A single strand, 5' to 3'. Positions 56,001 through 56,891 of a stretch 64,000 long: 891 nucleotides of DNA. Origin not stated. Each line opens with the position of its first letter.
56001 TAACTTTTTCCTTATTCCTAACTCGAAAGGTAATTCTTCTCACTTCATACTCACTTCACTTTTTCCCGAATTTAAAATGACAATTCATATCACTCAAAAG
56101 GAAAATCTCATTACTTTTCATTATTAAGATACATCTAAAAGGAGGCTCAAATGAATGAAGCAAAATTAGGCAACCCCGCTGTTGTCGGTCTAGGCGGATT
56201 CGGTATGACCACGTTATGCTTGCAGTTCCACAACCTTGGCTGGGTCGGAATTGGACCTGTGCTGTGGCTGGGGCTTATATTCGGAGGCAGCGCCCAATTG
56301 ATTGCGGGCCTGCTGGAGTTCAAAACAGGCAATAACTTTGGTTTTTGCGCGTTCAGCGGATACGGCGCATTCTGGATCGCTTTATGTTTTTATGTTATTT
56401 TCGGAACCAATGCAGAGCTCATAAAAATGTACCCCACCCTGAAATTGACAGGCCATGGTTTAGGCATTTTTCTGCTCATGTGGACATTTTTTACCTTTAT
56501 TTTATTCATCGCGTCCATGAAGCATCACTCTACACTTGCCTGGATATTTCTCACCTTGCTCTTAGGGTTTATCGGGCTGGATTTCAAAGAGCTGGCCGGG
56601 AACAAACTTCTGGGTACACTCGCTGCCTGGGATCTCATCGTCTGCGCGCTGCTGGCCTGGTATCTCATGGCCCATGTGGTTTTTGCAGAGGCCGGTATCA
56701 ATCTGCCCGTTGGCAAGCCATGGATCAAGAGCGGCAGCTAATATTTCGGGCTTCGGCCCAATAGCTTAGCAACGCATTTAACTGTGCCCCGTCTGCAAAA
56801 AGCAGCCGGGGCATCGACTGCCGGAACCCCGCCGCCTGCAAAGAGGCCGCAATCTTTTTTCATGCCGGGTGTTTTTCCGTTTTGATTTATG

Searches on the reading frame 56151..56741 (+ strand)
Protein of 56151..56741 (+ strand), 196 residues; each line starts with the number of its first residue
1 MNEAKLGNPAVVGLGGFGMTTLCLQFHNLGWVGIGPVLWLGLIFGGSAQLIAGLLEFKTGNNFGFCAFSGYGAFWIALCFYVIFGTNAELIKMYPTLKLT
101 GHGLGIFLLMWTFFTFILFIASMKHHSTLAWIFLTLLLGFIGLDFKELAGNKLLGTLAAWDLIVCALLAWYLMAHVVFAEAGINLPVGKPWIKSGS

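Call 33: search_protein_families(library=pfam, proteins=[window:56151-56741:+], max_evalue=0.001)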
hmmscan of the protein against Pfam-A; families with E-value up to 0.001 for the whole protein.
window:56151-56741:+ (196 aa): 1 family
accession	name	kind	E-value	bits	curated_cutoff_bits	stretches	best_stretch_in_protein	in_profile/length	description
PF01184.24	Gpr1_Fun34_YaaH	-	2.8e-31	109.2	25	1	3-178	14-191/207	GPR1/FUN34/yaaH family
